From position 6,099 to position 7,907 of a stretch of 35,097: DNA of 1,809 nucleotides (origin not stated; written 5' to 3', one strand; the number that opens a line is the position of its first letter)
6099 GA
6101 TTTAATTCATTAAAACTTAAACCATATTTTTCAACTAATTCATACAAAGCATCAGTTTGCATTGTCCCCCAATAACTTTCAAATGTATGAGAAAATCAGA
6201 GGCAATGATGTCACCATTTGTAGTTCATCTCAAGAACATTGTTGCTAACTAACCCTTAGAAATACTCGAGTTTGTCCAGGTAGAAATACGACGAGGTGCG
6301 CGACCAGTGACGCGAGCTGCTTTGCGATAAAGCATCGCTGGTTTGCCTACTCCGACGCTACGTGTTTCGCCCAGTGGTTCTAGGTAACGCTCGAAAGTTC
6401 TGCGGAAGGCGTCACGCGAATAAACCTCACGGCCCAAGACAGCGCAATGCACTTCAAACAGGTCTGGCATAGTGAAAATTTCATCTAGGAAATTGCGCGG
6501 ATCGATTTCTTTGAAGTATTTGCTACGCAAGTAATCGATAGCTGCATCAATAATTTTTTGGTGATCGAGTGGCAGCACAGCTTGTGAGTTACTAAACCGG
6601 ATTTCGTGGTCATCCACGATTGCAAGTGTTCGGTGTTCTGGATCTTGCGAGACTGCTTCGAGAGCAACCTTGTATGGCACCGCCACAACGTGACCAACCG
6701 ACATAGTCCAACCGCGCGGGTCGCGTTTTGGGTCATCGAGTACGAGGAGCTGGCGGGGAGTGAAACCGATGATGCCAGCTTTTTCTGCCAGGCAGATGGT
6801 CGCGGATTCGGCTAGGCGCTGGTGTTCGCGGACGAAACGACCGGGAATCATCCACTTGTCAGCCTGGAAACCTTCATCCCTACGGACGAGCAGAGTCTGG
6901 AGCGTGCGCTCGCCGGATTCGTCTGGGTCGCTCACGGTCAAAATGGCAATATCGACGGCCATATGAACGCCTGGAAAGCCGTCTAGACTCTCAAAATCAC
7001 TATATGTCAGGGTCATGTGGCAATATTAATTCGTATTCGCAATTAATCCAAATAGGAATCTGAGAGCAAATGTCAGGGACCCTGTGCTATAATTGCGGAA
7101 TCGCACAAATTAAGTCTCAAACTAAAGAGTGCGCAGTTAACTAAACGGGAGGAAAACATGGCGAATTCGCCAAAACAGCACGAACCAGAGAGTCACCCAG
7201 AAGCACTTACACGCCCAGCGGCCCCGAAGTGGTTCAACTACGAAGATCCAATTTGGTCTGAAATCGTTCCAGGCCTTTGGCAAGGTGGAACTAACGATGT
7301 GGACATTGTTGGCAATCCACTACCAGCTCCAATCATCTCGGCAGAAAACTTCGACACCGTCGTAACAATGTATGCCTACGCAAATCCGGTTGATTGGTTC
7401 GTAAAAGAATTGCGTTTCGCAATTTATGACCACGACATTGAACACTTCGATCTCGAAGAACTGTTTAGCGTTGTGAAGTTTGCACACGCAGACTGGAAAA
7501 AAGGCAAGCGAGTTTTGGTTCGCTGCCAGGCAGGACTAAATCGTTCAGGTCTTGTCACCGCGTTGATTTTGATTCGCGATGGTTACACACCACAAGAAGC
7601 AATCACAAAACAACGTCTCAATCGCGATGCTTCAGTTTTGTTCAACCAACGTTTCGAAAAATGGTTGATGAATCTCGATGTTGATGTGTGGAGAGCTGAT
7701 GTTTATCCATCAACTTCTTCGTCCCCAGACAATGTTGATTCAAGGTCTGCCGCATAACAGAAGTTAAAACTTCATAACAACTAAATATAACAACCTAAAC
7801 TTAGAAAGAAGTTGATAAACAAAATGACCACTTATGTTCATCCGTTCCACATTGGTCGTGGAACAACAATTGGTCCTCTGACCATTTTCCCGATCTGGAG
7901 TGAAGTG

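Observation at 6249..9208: NrtR-like regulator paired with a Cys-based phosphatase and an ARPP-1/DUF6569-like protein instead of NAD-biosynthesis genes: candidate ADP-ribose-linked module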

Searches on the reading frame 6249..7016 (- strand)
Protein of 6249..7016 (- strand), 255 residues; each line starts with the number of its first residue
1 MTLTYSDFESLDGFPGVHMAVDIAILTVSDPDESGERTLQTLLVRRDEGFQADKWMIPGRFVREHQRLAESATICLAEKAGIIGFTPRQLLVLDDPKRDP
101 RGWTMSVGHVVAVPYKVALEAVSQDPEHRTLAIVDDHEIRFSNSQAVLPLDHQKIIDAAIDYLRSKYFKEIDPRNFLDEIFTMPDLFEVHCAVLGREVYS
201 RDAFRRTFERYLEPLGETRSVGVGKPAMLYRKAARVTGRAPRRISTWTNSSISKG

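Call 3: search_protein_families(library=pfam, proteins=[window:6249-7016:-], max_evalue=0.01)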
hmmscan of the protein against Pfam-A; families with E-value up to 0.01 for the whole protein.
window:6249-7016:- (255 aa): 2 families
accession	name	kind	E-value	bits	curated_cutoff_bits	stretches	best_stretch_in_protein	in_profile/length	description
PF21906.2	NrtR_WHD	-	2.5e-11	44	27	1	175-231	3-60/61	NrtR DNA-binding winged helix domain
PF19368.5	AraR_C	-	0.00043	20.9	23.8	1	176-234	8-68/82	AraR C-terminal winged HTH domain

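Call 4: search_protein_families(library=padloc, proteins=[window:6249-7016:-], max_evalue=0.01)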
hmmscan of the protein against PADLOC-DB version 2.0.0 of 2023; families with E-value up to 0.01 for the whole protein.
window:6249-7016:- (255 aa): 0 families

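Call 8: search_protein_families(library=ncbifam, proteins=[window:6249-7016:-], max_evalue=0.01)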
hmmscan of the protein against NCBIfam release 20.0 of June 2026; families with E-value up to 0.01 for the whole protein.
window:6249-7016:- (255 aa): 1 family
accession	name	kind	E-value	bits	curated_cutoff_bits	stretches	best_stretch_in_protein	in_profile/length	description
NF050029.2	TransRepNtr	equivalog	7.9e-20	71.4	400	1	14-234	17-227/245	ADPR responsive transcriptional repressor NtrR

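Call 32: search_protein_families(library=phrogs, proteins=[window:6249-7016:-], max_evalue=0.01)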
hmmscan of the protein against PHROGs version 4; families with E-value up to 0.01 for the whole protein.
window:6249-7016:- (255 aa): 0 families

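Call 43: search_solved_structures(query=window:6249-7016:-, max_evalue=0.01, show_alignments=1)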
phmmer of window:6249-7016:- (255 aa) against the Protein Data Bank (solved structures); distinct sequences matched with E-value up to 0.01: 5.
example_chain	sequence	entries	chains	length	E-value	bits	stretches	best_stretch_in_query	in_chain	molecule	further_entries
2fml_A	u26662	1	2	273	1.3e-13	54.4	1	16-232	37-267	MutT/nudix family protein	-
3gz5_A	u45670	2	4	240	1.3e-13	54.3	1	36-230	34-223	MutT/nudix family protein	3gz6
3i9x_A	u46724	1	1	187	1.2e-07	34.9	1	22-120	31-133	mutT/nudix family protein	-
5bs6_A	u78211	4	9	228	3.3e-07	33.3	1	38-236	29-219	transcriptional regulator AraR | transcriptional factor AraR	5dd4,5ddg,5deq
3gz8_A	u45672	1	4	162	1.1e-05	28.3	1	36-123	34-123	MutT/nudix family protein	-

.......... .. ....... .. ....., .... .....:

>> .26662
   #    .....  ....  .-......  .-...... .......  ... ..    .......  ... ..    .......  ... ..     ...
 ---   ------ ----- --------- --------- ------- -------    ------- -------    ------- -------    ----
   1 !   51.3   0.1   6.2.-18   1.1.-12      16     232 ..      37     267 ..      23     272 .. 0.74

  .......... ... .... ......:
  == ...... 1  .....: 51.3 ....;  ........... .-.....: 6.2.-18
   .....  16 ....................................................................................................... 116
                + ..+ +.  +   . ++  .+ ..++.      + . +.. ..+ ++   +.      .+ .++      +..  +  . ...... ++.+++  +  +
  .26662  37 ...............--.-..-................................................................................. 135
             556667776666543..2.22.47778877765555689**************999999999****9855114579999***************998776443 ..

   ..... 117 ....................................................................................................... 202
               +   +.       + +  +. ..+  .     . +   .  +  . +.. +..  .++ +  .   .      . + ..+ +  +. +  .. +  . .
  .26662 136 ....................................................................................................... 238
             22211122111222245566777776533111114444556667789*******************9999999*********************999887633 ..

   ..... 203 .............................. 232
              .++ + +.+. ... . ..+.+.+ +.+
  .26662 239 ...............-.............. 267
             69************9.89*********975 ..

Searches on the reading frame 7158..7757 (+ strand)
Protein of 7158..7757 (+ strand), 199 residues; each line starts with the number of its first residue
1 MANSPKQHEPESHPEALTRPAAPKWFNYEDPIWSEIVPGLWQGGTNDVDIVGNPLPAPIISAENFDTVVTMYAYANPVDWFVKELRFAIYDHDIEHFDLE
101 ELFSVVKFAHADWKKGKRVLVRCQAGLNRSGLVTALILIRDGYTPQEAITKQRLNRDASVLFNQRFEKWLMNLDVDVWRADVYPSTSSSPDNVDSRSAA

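Call 3: search_protein_families(library=pfam, proteins=[window:7158-7757:+], max_evalue=0.01)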
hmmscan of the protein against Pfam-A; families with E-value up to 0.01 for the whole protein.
window:7158-7757:+ (199 aa): 2 families
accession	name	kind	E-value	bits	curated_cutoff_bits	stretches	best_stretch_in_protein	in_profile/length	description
PF00782.25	DSPc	-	1.5e-09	38.2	33.5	1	83-173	39-130/133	Dual specificity phosphatase, catalytic domain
PF22785.1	Tc-R-P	-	0.0021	19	27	1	85-142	50-105/106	Polymorphic toxin system, DSP-PTPase phosphatase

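Call 4: search_protein_families(library=padloc, proteins=[window:7158-7757:+], max_evalue=0.01)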
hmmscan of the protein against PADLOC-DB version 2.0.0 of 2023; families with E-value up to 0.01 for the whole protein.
window:7158-7757:+ (199 aa): 1 family
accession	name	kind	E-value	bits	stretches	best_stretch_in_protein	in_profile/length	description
PDLC04095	SIR2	-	0.0094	13.6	0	153-183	214-244/251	-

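Call 8: search_protein_families(library=ncbifam, proteins=[window:7158-7757:+], max_evalue=0.01)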
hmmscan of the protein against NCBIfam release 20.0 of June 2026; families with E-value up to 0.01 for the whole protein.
window:7158-7757:+ (199 aa): 1 family
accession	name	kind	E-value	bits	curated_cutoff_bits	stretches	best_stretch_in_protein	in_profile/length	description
NF009025.0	PRK12361.1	equivalog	0.0009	17.5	505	1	84-156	144-216/546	hypothetical protein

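Call 18: find_encoding_contigs(protein=window:7158-7757:+, flank=10000, max_places=6)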
Protein window:7158-7757:+ (199 aa): 2 contigs read that carry it; 2 places shown.
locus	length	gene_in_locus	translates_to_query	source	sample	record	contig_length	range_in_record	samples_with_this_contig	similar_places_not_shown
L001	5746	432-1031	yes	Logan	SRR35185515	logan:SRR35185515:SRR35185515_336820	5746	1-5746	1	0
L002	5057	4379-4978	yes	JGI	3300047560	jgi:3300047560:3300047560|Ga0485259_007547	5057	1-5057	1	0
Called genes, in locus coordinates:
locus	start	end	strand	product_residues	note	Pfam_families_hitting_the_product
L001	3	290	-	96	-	?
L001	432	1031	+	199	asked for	PF00782:DSPc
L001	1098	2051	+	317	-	PF20208:ARPP-1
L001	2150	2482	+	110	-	-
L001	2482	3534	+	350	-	-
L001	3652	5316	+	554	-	-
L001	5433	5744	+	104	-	?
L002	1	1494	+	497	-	?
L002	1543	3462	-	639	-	PF16203:ERCC3_RAD25_C (faint), PF00270:DEAD, PF04851:ResIII, PF00271:Helicase_C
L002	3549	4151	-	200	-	PF21906:WHD_NrtR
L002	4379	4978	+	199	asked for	PF00782:DSPc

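Call 32: search_protein_families(library=phrogs, proteins=[window:7158-7757:+], max_evalue=0.01)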
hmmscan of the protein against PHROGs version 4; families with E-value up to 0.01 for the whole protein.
window:7158-7757:+ (199 aa): 4 families
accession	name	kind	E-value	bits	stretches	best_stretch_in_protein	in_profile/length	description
phrog_10650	-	other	2.9e-15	57.1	1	27-172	29-166/169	dual specificity phosphatase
phrog_17568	-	DNA, RNA and nucleotide metabolism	0.00099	20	1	87-179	57-150/166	thymidylate synthase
phrog_16270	-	unknown function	0.0015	20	1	90-134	47-90/139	-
phrog_5614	-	unknown function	0.002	19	1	71-146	39-113/161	-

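Call 44: search_solved_structures(query=window:7158-7757:+, max_evalue=0.01, show_alignments=1)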
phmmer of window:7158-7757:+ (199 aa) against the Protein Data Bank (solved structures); distinct sequences matched with E-value up to 0.01: 9.
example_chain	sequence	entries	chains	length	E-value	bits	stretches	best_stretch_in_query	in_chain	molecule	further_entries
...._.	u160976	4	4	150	1.8e-06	31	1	62-164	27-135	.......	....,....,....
5z5b_A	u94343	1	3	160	4.4e-06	29.7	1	93-167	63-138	Protein-tyrosine phosphatase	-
5z59_A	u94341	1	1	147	1.5e-05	28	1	64-167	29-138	Protein-tyrosine phosphatase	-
5z5a_A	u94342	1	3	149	1.5e-05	28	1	63-167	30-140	Protein-tyrosine phosphatase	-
2j16_A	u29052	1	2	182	0.0027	20.6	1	64-137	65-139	TYROSINE-PROTEIN PHOSPHATASE YIL113W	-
2e0t_A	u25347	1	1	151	0.0028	20.6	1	88-174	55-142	Dual specificity phosphatase 26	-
6g84_A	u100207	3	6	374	0.0029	20.5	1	102-180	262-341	Tyrosine-protein phosphatase CDC14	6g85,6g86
25xa_A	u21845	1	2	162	0.0031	20.4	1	99-163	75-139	Dual specificity protein phosphatase family protein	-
5xw4_A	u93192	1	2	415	0.0035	20.2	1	102-180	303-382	Tyrosine-protein phosphatase CDC14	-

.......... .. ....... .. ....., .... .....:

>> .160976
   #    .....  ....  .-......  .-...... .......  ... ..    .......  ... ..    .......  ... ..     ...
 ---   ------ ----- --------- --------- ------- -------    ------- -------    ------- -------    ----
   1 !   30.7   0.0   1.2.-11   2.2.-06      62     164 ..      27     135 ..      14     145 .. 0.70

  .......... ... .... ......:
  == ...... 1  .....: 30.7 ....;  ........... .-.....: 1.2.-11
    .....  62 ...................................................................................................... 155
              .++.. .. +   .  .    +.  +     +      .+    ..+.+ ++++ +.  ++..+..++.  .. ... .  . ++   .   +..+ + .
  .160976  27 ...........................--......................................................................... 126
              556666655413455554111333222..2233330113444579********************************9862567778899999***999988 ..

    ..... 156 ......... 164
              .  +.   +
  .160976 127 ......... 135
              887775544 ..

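Call 87: search_dna_similar(query=window:7158-7757:+, collection=phages, mode=protein, max_evalue=0.001, max_rows=15)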
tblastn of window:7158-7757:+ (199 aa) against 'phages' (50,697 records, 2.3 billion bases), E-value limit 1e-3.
Records with a match: 26; places in all: 26; records where one place covers at least 80% of the query: 0.
Best place of each record, by identity: <60% 26.
By first word of the organism name: Mycobacterium 19; Gordonia 4; Halogranum 2; Rhodococcus 1.
By host as written in the record: Mycobacterium smegmatis mc2 155 14; Gordonia terrae 3612 4; Mycobacterium sp. 2; Halogranum sp. SS5-1 2; Mycobacterium abscessus GD54 1; Rhodococcus erythropolis NRRL B-1574 1; Mycolicobacterium smegmatis mc(2)155 1; Mycolicibacterium smegmatis MC2 155 1.
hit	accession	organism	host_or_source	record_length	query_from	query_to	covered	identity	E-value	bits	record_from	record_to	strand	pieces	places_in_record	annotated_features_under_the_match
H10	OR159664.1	Gordonia Phage JonJames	Gordonia terrae 3612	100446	21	170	75%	37.1%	1e-14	77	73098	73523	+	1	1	125: PTPc tyrosine phosphatase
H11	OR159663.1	Gordonia Phage PhinkBoden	Gordonia terrae 3612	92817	28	172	73%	37.8%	8e-14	75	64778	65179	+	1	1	108: PTPc tyrosine phosphatase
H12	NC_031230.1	Gordonia phage Yvonnetastic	Gordonia terrae 3612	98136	26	172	74%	35.7%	3e-16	82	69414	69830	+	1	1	121: dual specificity phosphatase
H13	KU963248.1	Gordonia phage Yvonnetastic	Gordonia terrae 3612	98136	26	172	74%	35.7%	3e-16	82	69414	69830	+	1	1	121: dual specificity protein-tyrosine phosphatase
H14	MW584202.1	Mycobacterium phage prophiGD54-2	Mycobacterium abscessus GD54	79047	21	167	74%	33.8%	6e-9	61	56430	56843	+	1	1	95: dual specificity phosphatase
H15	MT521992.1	Rhodococcus phage NiceHouse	Rhodococcus erythropolis NRRL B-1574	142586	28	174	74%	33.3%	2e-10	65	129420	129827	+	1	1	258: PTPc tyrosine phosphatase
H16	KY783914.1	Mycobacterium phage GardenSalsa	Mycobacterium smegmatis mc2 155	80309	28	168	71%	34.7%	4e-9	61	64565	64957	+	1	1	PTPc tyrosine phosphatase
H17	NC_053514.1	Mycobacterium phage Estes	Mycobacterium smegmatis mc2 155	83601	28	168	71%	34.7%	4e-9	61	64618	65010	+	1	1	133: dual specificity phosphatase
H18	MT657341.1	Mycobacterium phage Estes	Mycobacterium smegmatis mc2 155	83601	28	168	71%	34.7%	4e-9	61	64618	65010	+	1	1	133: PTPc tyrosine phosphatase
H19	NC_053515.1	Mycobacterium phage MrMagoo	Mycobacterium smegmatis mc2 155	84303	28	168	71%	34.7%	4e-9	61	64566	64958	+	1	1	134: dual specificity phosphatase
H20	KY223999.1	Mycobacterium phage MrMagoo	Mycobacterium smegmatis mc2 155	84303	28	168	71%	34.7%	4e-9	61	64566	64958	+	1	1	134: PTPc tyrosine phosphatase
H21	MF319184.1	Mycobacterium phage GenevaB15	Mycobacterium smegmatis mc2 155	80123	28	168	71%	32.7%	9e-9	60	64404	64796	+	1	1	PTPc tyrosine phosphatase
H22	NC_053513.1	Mycobacterium phage Aziz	Mycobacterium smegmatis mc2 155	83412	28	168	71%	32.7%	9e-9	60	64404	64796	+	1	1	132: dual specificity phosphatase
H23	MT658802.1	Mycobacterium phage Aziz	Mycobacterium smegmatis mc2 155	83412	28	168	71%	32.7%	9e-9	60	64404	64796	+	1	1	132: PTPc tyrosine phosphatase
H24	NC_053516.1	Mycobacterium phage Reindeer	Mycobacterium smegmatis mc2 155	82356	26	172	74%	30.4%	2e-4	47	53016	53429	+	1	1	84: dual specificity phosphatase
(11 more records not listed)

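Call 89: get_annotated_region(hit=H12, flank=4000)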
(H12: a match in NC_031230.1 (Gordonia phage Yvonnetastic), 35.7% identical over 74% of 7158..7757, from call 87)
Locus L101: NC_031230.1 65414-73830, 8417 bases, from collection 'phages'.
description: Gordonia phage Yvonnetastic, complete genome.
organism: Gordonia phage Yvonnetastic (NCBI taxid 1821566)
taxonomy: Viruses; Duplodnaviria; Heunggongvirae; Uroviricota; Caudoviricetes; Yvonnevirus; Gordonia virus Yvonnetastic
host: Gordonia terrae 3612; source: soil; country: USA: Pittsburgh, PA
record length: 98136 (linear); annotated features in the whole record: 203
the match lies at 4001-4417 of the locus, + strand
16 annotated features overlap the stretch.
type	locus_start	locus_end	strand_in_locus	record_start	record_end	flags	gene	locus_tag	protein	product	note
CDS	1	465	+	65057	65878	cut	115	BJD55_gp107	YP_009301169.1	replication initiation protein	-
CDS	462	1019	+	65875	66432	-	116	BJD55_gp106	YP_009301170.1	hypothetical protein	-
CDS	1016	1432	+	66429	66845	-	117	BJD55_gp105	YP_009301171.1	hypothetical protein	-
CDS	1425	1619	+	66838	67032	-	118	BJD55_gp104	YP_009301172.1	hypothetical protein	-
CDS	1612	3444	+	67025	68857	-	119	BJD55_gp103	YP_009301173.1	hypothetical protein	-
CDS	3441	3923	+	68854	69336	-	120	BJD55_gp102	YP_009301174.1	hypothetical protein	-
CDS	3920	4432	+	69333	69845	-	121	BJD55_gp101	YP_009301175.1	dual specificity phosphatase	Dual specificity protein-tyrosine phosphatase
CDS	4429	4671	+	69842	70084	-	122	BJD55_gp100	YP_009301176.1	hypothetical protein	-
CDS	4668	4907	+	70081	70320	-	123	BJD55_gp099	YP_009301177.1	hypothetical protein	-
CDS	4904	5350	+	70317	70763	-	124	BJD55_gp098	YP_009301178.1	hypothetical protein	-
CDS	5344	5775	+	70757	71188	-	125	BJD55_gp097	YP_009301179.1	DrpA-like ssDNA-binding protein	drpA-like ssDNA binding protein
CDS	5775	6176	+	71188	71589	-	126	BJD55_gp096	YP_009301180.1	hypothetical protein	-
CDS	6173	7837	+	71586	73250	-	127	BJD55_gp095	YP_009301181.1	DNA primase/helicase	DNA helicase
CDS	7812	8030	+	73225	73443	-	128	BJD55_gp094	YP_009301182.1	hypothetical protein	-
CDS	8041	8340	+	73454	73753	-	129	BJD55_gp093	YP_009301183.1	thioredoxin domain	NrdH-Glutaredoxin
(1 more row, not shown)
